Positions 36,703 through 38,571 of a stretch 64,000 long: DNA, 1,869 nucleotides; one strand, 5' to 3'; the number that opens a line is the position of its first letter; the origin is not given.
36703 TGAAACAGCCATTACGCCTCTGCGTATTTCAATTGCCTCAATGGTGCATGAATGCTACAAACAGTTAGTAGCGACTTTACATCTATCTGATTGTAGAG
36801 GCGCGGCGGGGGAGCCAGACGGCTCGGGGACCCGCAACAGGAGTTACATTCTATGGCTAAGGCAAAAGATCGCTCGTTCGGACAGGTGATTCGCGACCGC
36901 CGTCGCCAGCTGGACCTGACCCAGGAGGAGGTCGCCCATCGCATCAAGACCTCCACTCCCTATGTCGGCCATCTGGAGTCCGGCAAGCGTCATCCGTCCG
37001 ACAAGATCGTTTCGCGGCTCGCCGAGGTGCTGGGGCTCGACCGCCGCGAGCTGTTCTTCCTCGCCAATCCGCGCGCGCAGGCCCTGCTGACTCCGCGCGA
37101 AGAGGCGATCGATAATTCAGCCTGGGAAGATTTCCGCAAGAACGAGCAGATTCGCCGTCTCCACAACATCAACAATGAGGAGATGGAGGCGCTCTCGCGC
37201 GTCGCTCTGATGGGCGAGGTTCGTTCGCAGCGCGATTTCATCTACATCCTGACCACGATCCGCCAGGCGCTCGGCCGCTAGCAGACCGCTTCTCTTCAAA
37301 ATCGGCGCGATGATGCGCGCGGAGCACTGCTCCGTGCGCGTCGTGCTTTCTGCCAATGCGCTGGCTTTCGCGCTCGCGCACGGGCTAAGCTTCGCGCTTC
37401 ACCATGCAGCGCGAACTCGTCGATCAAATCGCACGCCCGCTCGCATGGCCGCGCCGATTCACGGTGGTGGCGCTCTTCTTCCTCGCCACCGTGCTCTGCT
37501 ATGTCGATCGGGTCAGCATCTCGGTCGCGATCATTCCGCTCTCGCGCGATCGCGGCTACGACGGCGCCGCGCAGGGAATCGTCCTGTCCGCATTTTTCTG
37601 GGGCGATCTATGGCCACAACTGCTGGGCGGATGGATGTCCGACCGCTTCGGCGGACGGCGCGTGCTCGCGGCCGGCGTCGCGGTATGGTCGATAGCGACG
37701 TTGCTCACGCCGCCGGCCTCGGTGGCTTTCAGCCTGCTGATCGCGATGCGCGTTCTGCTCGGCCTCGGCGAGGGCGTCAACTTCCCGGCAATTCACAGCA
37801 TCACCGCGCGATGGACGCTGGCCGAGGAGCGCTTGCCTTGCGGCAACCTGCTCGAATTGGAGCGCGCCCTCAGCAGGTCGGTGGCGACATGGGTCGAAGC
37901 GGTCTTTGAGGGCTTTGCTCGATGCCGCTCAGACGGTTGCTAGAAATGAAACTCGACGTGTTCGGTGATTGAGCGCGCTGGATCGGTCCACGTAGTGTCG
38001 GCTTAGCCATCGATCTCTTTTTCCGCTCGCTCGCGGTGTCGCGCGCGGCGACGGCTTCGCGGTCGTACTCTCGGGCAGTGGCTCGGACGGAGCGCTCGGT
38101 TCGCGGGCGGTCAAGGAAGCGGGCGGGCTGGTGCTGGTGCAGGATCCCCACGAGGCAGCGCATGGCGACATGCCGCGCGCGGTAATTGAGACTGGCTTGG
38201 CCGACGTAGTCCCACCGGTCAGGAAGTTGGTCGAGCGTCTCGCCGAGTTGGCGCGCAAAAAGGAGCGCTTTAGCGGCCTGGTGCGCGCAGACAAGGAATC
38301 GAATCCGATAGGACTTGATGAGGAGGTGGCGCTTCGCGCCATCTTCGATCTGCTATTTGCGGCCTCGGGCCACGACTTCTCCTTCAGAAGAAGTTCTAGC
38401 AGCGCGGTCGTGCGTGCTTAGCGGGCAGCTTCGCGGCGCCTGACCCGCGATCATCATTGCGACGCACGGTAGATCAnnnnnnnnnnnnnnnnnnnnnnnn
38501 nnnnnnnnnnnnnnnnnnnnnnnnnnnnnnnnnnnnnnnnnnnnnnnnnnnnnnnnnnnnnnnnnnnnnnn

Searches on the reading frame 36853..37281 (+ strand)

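Call 9: search_protein_families(library=pfam, proteins=[window:36853-37281:+], max_evalue=0.01)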
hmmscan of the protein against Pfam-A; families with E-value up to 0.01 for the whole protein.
window:36853-37281:+ (142 aa): 4 families
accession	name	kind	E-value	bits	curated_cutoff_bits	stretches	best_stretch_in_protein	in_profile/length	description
PF01381.28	HTH_3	-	9.1e-15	54.9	23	1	13-67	1-55/55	Helix-turn-helix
PF13560.12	HTH_31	-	1e-12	48.6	27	1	9-66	2-60/64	Helix-turn-helix domain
PF12844.13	HTH_19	-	4.8e-07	30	30.2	1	10-70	1-61/64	Helix-turn-helix domain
PF13413.12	HTH_25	-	0.00036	20.7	24.6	1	13-66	2-61/62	Helix-turn-helix domain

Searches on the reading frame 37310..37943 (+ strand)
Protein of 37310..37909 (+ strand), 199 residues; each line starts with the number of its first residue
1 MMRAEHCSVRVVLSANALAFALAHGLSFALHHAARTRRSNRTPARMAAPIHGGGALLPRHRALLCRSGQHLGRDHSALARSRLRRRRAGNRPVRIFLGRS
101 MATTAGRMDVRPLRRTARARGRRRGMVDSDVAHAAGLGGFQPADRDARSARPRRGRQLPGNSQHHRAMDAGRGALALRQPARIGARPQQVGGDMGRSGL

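Call 9: search_protein_families(library=pfam, proteins=[window:37310-37909:+], max_evalue=0.01)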
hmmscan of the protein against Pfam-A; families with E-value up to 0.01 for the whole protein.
window:37310-37909:+ (199 aa): 0 families

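Call 11: search_protein_families(library=ncbifam, proteins=[window:37310-37909:+], max_evalue=0.01)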
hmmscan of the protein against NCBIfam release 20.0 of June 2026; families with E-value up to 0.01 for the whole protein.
window:37310-37909:+ (199 aa): 0 families

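Call 60: search_protein_families(library=pfam, proteins=[window:37404-37943:+], max_evalue=0.01)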
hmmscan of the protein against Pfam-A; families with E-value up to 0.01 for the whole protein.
window:37404-37943:+ (179 aa): 2 families
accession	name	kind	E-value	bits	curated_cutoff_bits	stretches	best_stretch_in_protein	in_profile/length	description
PF07690.21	MFS_1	-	1.6e-22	80.3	33.4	1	26-143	2-119/347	Major Facilitator Superfamily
PF00083.30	Sugar_tr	-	6.4e-09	35.6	22.3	1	55-127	46-120/452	Sugar (and other) transporter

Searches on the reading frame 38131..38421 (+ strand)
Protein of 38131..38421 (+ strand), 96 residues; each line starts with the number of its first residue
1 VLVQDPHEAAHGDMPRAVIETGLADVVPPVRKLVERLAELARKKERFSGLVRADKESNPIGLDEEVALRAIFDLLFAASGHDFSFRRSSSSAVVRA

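Call 60: search_protein_families(library=pfam, proteins=[window:38131-38421:+], max_evalue=0.01)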
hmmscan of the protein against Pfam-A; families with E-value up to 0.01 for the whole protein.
window:38131-38421:+ (96 aa): 1 family
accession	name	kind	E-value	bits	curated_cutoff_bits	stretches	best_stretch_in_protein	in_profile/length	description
PF01339.22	CheB_methylest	-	0.00028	21.1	24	1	2-37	139-174/174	CheB methylesterase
